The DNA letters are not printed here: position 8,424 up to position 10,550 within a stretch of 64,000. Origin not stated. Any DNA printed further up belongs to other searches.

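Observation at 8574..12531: Complete three-subunit NuoE/NuoF-like [FeFe]-hydrogenase operon (hydC-hydB-hydA) inside an alphaproteobacterial housekeeping block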

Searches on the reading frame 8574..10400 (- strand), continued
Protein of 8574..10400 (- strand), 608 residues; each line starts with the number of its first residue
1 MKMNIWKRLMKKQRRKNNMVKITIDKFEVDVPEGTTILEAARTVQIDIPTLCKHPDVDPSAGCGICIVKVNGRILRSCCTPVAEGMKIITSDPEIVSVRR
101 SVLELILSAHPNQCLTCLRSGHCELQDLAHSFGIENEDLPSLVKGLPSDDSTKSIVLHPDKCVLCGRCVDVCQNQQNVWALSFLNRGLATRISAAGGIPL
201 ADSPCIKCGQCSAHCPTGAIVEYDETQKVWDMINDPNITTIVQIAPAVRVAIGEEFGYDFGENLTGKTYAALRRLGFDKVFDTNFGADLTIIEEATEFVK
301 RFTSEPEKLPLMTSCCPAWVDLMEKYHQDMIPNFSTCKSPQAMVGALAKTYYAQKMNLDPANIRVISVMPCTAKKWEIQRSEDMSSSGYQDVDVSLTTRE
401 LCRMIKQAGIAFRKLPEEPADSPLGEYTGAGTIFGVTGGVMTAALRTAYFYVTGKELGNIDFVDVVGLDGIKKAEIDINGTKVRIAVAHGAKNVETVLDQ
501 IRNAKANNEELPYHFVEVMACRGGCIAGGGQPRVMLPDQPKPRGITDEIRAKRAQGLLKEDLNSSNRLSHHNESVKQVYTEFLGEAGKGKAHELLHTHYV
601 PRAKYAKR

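Call 9: find_related_loci(query=window:8574-10400:-, collection=genome_contigs, flank=10000)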
Query window:8574-10400:- (608 aa) in genome_contigs; peptide patterns used: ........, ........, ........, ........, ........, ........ (x = any residue, [..] = any of these).
599 stretches matched a pattern (row limit reached: there are more); 534 encode a relative of the query (tblastn E <= 1e-3); the best 80 are kept; 80 distinct loci.
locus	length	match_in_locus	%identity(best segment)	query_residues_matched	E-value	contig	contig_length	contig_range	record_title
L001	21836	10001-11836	79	1-607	0e+0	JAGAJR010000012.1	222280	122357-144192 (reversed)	MAG: Alphaproteobacteria bacterium isolate RGIG8504 Water_deer_Cecum-2__c296753, whole genome shotgun sequence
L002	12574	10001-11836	80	1-607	0e+0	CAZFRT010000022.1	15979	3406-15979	MAG TPA_asm: uncultured Azospirillum sp. isolate SRP199465_co1_102 genome assembly, contig: NODE_10209_length_15979_cov_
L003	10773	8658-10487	80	1-607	0e+0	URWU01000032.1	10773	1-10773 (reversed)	uncultured Alphaproteobacteria bacterium isolate UMGS1426 genome assembly, contig: NODE_655_length_10773_cov_4.754338, w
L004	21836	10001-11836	79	1-607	0e+0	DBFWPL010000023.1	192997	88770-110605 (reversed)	MAG TPA_asm: Alphaproteobacteria bacterium isolate MAG7984 contig23, whole genome shotgun sequence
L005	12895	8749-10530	81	14-607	0e+0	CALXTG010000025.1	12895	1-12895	MAG: uncultured Alphaproteobacteria bacterium isolate E01__bin302 genome assembly, contig: E01__k127_2393361, whole geno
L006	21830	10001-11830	80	1-607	0e+0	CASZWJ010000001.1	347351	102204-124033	MAG: uncultured Alphaproteobacteria bacterium isolate extra-SRR5580761.40_1677796859 genome assembly, contig: NODE_7_len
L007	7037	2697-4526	79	1-607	0e+0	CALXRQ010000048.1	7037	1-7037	MAG: uncultured Alphaproteobacteria bacterium isolate BRZ_KF__bin25 genome assembly, contig: BRZ_KF__NODE_17289_length_7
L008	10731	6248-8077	80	7-607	0e+0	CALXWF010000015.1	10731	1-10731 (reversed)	MAG: uncultured Alphaproteobacteria bacterium isolate E19__bin150 genome assembly, contig: E19__k127_5275033, whole geno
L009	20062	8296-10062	81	19-607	0e+0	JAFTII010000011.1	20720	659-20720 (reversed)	MAG: Alphaproteobacteria bacterium isolate RGIG3845 Roe_deer_Cecum-1__c183044, whole genome shotgun sequence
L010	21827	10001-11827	77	1-607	0e+0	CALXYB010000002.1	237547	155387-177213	MAG: uncultured Alphaproteobacteria bacterium isolate BRZ_DL__bin79 genome assembly, contig: BRZ_DL__NODE_38_length_2375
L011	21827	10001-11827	78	1-607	0e+0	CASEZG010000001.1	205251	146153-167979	uncultured proteobacterium isolate O35_L1_319319_idba_bin.187 genome assembly, contig: O35_L1_319319_idba_bin.187.fa_sca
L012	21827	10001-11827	77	1-607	0e+0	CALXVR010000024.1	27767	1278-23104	MAG: uncultured Alphaproteobacteria bacterium isolate BRZ_SB__bin123 genome assembly, contig: BRZ_SB__NODE_2465_length_2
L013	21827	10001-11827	78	1-607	0e+0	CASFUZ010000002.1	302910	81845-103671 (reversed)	uncultured proteobacterium isolate O15_L1_384384_idba_bin.74 genome assembly, contig: O15_L1_384384_idba_bin.74.fa_scaff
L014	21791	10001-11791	79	11-607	0e+0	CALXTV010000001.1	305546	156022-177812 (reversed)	MAG: uncultured Alphaproteobacteria bacterium isolate BRZ_LG__bin14 genome assembly, contig: BRZ_LG__NODE_15_length_3055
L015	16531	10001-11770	80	19-608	0e+0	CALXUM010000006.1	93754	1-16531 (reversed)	MAG: uncultured Alphaproteobacteria bacterium isolate BRZ_CT__bin98 genome assembly, contig: BRZ_CT__NODE_413_length_937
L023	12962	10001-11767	80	19-607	0e+0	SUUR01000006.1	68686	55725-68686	MAG: Alphaproteobacteria bacterium isolate SIG51 NODE_9786_length_68686_cov_3.845447, whole genome shotgun sequence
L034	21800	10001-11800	76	8-607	0e+0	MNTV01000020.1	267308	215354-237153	MAG: Azospirillum sp. 51_20 Ley3_66761_scaffold_239, whole genome shotgun sequence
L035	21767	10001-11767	77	19-607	0e+0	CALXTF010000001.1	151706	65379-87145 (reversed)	MAG: uncultured Alphaproteobacteria bacterium isolate BRZ_RE__bin26 genome assembly, contig: BRZ_RE__NODE_33_length_1517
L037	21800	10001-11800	76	8-607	0e+0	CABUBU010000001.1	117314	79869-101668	MAG TPA_asm: uncultured Azospirillum sp. isolate MGYG-HGUT-03859 genome assembly, contig: GUT_GENOME246211_1, whole geno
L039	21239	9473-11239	76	19-607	0e+0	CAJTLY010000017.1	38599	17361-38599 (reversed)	MAG TPA_asm: uncultured Alphaproteobacteria bacterium isolate MGBC103387 genome assembly, contig: MGBC103387.17, whole g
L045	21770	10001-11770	76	19-608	0e+0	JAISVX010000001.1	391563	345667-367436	MAG: Lactobacillaceae bacterium isolate Mx356_bin52 k119_1325285, whole genome shotgun sequence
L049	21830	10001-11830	71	1-608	0e+0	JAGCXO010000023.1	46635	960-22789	MAG: Alphaproteobacteria bacterium isolate RGIG10214 Yak_Rumen-5__c1271465, whole genome shotgun sequence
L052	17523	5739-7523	71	11-605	0e+0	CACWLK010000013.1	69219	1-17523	MAG: uncultured Rhodospirillales bacterium isolate RUG10691 genome assembly, contig: RUG10691_asm_13, whole genome shotg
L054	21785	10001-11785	74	11-605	0e+0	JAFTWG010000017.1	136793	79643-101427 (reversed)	MAG: Alphaproteobacteria bacterium isolate RGIG4207 Roe_deer_Colon-3__c4946, whole genome shotgun sequence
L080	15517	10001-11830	64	1-605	0e+0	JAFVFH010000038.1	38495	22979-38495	MAG: Alphaproteobacteria bacterium isolate RGIG5118 Roe_deer_Rumen.Co__c648248, whole genome shotgun sequence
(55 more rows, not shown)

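Call 14: find_encoding_contigs(protein=P0001, flank=10000, max_places=3)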
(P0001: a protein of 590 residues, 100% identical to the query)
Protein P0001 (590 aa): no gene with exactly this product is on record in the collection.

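Call 16: search_solved_structures(query=window:8574-10346:-, max_evalue=1e-20, show_alignments=2)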
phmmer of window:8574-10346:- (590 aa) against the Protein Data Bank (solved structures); distinct sequences matched with E-value up to 1e-20: 59.
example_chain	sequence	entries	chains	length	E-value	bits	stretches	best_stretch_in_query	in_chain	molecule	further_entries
8a6t_A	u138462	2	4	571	4.8e-174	583.1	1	1-586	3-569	Electron bifurcating hydrogenase subunit HydA1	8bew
7q4v_A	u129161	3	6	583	5.2e-174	583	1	6-586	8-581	Iron hydrogenase HydA1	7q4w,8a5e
7qhf_A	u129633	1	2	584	1e-140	473.1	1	4-583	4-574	Iron hydrogenase 1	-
4xdd_A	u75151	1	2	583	1.4e-140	472.6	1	4-583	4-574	Iron hydrogenase 1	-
4xdc_A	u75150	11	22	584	1.4e-140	472.6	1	4-583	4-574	Iron hydrogenase 1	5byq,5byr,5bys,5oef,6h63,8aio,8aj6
8cjy_A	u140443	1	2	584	2e-140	472.1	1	4-583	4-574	Iron hydrogenase 1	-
9rj9_A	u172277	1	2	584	2.8e-140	471.6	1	4-583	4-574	Iron hydrogenase 1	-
1c4a_A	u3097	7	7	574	3.1e-140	471.5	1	4-581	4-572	PROTEIN (FE-ONLY HYDROGENASE) | PROTEIN (PERIPLASMIC HYDROGENASE 1) | Iron hydrogenase 1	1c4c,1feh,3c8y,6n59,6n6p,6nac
6gm0_A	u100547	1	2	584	3.7e-140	471.2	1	4-583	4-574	Iron hydrogenase 1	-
6gm8_A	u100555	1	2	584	3.7e-140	471.2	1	4-583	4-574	Iron hydrogenase 1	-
6gm2_A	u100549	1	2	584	3.8e-140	471.2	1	4-583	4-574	Iron hydrogenase 1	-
6yf4_A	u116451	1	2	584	3.8e-140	471.2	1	4-583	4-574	Iron hydrogenase 1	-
6gm4_A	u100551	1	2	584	3.8e-140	471.2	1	4-583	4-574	Iron hydrogenase 1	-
6gm3_A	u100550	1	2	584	9.1e-140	469.9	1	4-583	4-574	Iron hydrogenase 1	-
6gm1_A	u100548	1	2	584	9.8e-140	469.8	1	4-583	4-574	Iron hydrogenase 1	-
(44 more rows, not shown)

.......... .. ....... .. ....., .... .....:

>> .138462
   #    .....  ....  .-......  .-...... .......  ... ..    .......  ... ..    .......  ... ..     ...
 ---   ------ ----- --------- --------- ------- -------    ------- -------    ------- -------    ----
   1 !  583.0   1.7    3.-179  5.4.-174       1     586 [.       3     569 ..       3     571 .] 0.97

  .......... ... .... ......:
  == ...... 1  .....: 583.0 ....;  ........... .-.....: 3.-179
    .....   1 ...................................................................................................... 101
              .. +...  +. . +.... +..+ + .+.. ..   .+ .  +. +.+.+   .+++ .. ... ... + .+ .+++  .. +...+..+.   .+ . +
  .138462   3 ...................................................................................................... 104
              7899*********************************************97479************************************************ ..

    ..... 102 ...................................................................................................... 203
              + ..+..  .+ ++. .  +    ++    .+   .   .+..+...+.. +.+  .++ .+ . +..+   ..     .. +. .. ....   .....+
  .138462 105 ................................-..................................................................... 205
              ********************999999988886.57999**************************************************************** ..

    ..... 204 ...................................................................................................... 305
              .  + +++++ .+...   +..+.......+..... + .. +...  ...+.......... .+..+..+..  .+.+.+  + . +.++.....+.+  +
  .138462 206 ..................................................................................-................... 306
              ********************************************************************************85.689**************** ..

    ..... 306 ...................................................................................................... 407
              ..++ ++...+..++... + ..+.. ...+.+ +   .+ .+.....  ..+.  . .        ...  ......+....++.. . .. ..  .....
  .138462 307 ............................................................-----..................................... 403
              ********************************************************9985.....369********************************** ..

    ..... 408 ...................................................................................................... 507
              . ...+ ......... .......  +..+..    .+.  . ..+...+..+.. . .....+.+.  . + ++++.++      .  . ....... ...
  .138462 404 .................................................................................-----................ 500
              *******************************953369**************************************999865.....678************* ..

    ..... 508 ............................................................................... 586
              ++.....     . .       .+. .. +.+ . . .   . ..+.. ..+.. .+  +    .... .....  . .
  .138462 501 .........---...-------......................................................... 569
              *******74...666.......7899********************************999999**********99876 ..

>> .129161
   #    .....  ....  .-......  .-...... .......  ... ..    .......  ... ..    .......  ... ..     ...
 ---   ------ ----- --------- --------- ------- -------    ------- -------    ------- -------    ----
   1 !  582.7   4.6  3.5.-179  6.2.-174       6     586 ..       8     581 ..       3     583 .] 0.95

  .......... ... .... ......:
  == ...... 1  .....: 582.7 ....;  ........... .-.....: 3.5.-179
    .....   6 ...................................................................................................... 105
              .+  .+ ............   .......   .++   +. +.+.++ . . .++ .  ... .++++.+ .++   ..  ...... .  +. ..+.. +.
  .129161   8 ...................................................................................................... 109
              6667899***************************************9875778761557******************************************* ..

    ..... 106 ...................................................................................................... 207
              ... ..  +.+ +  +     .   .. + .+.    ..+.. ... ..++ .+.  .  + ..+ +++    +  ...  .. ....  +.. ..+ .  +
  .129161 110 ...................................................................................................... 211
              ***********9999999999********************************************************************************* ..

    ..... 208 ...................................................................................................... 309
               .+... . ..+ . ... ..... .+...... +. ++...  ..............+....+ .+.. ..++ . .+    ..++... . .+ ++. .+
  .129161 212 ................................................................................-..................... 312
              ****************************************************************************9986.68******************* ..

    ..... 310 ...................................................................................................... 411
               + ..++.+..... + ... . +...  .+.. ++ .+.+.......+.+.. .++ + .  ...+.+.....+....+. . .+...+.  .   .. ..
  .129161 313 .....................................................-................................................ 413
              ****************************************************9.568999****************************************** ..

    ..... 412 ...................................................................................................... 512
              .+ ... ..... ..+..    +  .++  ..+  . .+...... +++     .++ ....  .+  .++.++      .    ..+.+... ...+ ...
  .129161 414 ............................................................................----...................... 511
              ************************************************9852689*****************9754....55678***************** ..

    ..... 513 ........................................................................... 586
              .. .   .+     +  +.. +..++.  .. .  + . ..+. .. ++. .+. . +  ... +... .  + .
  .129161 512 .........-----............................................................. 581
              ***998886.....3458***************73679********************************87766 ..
